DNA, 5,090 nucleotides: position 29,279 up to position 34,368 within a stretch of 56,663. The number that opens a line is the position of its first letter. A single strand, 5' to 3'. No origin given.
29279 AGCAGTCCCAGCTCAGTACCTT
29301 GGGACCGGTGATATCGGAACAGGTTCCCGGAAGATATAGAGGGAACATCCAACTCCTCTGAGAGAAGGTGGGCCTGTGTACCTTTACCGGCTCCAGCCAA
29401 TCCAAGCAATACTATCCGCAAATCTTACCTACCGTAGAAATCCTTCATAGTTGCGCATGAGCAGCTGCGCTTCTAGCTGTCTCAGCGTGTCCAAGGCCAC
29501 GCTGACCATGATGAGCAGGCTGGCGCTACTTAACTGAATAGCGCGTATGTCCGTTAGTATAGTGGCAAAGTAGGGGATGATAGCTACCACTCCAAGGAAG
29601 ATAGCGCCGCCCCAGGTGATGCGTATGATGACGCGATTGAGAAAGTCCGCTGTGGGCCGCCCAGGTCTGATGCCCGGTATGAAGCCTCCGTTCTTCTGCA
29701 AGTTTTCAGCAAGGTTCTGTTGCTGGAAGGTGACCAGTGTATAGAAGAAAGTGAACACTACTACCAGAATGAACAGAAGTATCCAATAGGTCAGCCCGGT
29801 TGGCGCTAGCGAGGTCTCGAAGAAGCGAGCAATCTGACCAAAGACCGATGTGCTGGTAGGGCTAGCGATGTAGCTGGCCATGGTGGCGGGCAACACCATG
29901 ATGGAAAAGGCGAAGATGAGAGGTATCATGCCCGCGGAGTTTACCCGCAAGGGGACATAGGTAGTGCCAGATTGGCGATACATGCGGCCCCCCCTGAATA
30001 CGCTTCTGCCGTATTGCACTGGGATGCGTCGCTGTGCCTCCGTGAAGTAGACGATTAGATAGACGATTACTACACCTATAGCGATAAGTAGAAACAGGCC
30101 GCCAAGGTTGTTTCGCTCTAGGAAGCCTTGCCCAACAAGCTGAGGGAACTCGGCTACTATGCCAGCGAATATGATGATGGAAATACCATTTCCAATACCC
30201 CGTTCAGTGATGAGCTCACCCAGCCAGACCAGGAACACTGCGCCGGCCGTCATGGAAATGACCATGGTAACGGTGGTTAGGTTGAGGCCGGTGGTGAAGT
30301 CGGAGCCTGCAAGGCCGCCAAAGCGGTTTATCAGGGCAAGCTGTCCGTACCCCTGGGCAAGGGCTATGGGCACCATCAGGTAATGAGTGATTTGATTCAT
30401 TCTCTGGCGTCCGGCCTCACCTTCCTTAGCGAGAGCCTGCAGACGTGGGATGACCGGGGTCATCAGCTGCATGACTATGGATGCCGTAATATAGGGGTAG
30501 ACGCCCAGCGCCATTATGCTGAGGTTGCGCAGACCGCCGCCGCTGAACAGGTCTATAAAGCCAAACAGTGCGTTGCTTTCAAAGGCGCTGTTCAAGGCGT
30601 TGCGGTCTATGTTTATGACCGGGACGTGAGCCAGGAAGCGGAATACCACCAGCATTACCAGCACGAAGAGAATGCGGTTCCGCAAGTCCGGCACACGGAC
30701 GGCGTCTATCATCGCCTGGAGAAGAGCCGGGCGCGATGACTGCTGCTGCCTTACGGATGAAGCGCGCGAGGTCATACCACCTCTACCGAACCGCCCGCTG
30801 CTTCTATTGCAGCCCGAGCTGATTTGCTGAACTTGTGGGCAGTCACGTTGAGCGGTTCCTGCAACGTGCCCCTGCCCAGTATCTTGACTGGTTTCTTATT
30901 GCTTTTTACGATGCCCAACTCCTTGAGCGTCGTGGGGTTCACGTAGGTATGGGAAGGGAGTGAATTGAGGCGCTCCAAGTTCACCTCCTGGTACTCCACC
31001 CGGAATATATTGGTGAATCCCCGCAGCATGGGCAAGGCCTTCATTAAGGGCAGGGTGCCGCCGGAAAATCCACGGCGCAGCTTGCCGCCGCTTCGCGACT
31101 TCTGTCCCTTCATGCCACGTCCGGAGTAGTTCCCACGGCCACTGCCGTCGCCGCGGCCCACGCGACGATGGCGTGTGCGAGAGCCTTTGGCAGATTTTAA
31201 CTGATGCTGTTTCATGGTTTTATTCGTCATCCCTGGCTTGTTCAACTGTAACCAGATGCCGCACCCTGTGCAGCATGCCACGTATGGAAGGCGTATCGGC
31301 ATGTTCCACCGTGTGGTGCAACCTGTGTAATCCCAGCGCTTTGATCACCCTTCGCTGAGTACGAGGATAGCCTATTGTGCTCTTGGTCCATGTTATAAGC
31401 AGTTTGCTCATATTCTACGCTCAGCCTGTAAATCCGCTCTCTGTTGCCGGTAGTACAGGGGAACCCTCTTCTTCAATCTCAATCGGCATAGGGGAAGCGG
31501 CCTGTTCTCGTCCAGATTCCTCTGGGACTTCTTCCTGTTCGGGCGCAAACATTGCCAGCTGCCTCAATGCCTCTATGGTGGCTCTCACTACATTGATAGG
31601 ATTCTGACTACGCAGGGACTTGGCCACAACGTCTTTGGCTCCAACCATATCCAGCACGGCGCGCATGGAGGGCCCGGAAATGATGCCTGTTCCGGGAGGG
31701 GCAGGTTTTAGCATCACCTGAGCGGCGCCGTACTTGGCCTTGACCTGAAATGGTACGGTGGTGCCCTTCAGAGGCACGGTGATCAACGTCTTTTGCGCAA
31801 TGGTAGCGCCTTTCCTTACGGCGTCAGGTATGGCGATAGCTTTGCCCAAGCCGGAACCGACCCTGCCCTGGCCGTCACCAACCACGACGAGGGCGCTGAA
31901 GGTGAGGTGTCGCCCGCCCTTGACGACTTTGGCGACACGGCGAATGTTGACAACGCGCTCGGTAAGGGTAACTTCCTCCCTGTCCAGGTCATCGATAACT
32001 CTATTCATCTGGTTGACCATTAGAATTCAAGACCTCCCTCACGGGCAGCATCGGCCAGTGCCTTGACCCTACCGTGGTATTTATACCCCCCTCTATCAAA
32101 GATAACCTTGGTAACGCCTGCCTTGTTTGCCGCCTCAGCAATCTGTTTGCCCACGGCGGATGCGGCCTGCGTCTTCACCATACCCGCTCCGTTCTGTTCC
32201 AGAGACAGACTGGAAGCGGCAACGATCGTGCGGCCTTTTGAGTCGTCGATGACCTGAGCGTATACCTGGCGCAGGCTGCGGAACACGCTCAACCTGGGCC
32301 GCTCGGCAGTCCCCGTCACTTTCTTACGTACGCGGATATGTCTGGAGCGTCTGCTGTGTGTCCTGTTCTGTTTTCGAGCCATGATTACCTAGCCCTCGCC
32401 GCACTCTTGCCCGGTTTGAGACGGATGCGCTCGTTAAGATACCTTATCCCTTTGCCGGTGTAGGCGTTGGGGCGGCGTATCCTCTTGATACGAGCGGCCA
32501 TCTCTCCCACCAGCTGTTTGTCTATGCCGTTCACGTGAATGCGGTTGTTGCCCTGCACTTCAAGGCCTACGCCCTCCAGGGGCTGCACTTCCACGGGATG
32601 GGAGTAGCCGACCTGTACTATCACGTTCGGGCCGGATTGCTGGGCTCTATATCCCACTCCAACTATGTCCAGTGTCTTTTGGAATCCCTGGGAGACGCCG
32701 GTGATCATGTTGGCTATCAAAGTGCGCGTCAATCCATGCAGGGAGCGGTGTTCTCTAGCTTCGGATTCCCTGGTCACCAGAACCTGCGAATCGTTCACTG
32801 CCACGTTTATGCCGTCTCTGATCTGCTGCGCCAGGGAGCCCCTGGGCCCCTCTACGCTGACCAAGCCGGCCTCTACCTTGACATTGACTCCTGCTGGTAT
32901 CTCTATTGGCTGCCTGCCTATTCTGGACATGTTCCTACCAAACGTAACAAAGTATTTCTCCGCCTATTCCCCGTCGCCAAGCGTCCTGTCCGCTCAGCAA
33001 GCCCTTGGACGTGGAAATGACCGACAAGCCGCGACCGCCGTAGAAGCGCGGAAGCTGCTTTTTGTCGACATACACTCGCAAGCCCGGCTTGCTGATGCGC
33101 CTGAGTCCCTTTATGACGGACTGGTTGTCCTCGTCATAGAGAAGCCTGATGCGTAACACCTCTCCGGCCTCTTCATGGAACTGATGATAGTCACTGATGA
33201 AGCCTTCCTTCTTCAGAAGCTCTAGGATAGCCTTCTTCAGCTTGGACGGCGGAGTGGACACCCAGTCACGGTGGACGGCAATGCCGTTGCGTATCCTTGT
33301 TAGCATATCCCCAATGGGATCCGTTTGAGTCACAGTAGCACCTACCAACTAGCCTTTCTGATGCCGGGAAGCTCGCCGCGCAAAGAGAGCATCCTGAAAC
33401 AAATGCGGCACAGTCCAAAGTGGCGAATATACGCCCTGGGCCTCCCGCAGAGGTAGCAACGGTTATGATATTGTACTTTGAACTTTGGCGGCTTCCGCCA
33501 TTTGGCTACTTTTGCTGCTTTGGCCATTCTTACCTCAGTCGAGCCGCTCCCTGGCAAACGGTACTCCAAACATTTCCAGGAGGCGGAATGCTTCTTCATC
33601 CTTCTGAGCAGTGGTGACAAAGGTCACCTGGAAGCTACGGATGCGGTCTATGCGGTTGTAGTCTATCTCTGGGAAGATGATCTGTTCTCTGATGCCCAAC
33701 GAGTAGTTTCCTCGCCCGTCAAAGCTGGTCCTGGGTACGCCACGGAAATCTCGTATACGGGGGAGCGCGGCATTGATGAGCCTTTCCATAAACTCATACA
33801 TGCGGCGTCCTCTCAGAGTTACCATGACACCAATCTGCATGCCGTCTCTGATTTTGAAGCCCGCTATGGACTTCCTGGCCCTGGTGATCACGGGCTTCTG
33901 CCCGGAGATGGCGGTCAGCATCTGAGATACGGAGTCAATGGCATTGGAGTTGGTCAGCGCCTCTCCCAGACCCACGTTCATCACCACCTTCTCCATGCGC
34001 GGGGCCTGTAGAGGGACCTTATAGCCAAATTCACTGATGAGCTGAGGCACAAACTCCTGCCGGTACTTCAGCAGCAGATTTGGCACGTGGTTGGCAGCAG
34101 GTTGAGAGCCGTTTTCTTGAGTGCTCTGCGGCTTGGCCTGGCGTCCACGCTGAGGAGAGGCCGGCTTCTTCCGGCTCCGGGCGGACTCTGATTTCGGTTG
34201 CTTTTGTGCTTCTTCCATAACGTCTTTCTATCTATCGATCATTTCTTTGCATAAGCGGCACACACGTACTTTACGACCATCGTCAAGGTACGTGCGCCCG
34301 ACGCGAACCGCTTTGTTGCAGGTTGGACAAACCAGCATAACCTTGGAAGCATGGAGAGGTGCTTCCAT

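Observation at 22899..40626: Systematic long acidic low-complexity tails on many ribosomal proteins and RpoA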

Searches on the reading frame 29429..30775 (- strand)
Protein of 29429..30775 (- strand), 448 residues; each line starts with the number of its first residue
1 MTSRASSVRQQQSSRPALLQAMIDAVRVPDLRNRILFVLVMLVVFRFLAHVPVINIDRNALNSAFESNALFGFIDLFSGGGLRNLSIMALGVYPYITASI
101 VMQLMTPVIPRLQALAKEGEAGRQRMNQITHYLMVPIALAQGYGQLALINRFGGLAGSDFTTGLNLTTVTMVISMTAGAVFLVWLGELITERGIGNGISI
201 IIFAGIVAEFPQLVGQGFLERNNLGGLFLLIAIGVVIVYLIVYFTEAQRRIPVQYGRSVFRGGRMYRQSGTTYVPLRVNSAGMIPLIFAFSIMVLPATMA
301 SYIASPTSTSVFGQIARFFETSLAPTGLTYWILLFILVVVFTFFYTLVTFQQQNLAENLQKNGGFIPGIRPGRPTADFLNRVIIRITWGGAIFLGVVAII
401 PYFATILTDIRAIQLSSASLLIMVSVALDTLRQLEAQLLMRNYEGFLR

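Call 6: find_related_loci(query=window:29429-30775:-, collection=genome_contigs, flank=10000)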
Query window:29429-30775:- (448 aa) in genome_contigs; peptide patterns used: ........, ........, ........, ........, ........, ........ (x = any residue, [..] = any of these).
600 stretches matched a pattern (row limit reached: there are more); 531 encode a relative of the query (tblastn E <= 1e-3); the best 80 are kept; 80 distinct loci.
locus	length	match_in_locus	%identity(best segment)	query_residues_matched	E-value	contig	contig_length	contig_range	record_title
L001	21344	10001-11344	100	1-448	0e+0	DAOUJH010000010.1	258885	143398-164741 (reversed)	MAG TPA_asm: Dehalococcoidia bacterium isolate S32_256 k113_2566363, whole genome shotgun sequence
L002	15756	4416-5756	87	1-447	0e+0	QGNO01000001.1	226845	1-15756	MAG: Chloroflexi bacterium isolate SAR202-VI-29A Ga0133547_10000063, whole genome shotgun sequence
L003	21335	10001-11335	78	4-448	0e+0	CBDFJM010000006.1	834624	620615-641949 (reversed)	MAG: Dehalococcoidia bacterium isolate e3381621-976b-4bb2-ab20-043f7ff68e99 genome assembly, contig: contig_6, whole gen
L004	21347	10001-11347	74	4-448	0e+0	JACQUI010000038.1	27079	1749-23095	MAG: Chloroflexi bacterium isolate NC_groundwater_1433_Ag_S-0.65um_63_37 S_p65_S5_coassembly_k141_713117, whole genome s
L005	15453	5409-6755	74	4-448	0e+0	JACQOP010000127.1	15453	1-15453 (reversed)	MAG: Chloroflexi bacterium isolate NC_groundwater_1284_Ag_S-0.2um_61_37 S_p2_S4_coassembly_k141_3234680, whole genome sh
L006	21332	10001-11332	76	9-448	0e+0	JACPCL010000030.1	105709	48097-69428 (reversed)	MAG: Chloroflexi bacterium isolate NC_groundwater_282_Ag_S-0.65um_62_13 S6_GD2017_2_S65_scaffold_31, whole genome shotgu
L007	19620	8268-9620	69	1-448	0e+0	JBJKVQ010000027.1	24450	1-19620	MAG: Dehalococcoidia bacterium isolate LRMED-149 Dehalococcoidia-LRMED-149-C4226, whole genome shotgun sequence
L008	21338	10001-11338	69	1-448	0e+0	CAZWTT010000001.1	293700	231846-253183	MAG TPA_asm: uncultured Dehalococcoidia bacterium isolate SRP308112_co1_417 genome assembly, contig: NODE_1_length_29370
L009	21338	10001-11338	69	1-448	0e+0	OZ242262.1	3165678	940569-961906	MAG: Dehalococcoidia bacterium isolate ad06fa00-f9d4-4df5-aac3-c9777a52e3f0 genome assembly, chromosome: 1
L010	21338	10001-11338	68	1-448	0e+0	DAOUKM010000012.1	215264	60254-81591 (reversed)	MAG TPA_asm: Dehalococcoidia bacterium isolate S5_329 k113_100310, whole genome shotgun sequence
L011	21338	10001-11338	68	1-448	0e+0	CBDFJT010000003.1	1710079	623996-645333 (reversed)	MAG: Dehalococcoidia bacterium isolate c482fa45-09e8-4a64-81e5-d6065e0be6af genome assembly, contig: contig_3, whole gen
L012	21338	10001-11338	69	1-448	0e+0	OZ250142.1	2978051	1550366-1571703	MAG: Dehalococcoidia bacterium isolate 13a55ce7-f3ff-41cd-ba24-a08289399ae9 genome assembly, chromosome: 1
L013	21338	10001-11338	69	1-448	0e+0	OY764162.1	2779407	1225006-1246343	MAG: Dehalococcoidia bacterium isolate c2b86379-bd31-4c30-aa6f-eeb60e07e050 genome assembly, chromosome: 1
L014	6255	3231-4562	69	3-448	0e+0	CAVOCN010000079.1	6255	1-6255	MAG: Dehalococcoidia bacterium isolate CBN3_323.20 genome assembly, contig: Ga0302135_10007496, whole genome shotgun seq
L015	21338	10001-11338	66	1-448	0e+0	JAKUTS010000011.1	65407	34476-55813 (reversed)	MAG: SAR202 cluster bacterium isolate ALOHA_A2.5_113 A2.5-SAR202-13_11, whole genome shotgun sequence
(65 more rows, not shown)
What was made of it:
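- Many relatives carry marine names such as SAR202 or ALOHA in their record titles (call 6).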

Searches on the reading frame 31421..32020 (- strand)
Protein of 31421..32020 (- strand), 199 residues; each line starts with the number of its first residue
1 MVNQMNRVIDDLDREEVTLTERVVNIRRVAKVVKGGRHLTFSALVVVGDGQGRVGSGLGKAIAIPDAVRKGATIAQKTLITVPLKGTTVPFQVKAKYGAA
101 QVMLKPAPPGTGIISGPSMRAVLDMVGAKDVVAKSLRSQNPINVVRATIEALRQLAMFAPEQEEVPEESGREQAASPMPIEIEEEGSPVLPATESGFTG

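Call 4: search_protein_families(library=pfam, proteins=[window:31421-32020:-])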
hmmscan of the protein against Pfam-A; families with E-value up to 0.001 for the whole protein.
window:31421-32020:- (199 aa): 2 families
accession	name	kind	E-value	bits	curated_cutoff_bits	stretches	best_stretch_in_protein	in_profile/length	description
PF03719.21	Ribosomal_S5_C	-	7.3e-27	93.1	21.5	1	95-157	1-63/71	Ribosomal protein S5, C-terminal domain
PF00333.26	Ribosomal_S5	-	2.1e-22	79.3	27.1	1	19-83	1-65/65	Ribosomal protein S5, N-terminal domain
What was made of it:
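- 31424..31525 (-): uS5 C-terminal tail (residues 166-199). The Pfam S5_C domain ends at residue 157 (call 4).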

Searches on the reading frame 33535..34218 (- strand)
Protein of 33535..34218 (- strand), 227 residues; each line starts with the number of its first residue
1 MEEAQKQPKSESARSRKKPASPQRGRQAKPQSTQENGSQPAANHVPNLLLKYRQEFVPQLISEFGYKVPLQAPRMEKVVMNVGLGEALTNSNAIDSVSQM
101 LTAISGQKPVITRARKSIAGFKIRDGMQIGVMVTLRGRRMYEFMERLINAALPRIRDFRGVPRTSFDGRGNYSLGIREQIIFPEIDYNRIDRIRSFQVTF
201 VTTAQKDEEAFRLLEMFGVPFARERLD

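Call 4: search_protein_families(library=pfam, proteins=[window:33535-34218:-])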
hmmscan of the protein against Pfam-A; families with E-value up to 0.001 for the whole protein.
window:33535-34218:- (227 aa): 3 families
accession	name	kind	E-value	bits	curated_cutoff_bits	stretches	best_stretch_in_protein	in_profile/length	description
PF00673.26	Ribosomal_L5_C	-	3.5e-38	130.1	27.8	1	128-221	1-94/94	ribosomal L5P family C-terminus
PF00281.24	Ribosomal_L5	-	8.6e-22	77.6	34.9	1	69-124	2-57/57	Ribosomal protein L5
PF11061.14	Tsr0524-like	-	0.00082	19.6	25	0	115-138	27-50/61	Cytochrome b6f, subunit Tsr0524-like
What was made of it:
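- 34078..34218 (-): uL5 N-terminal basic or mixed-charge low-complexity extension (residues 1-47). The Pfam L5 domain starts at residue 69 (call 4).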
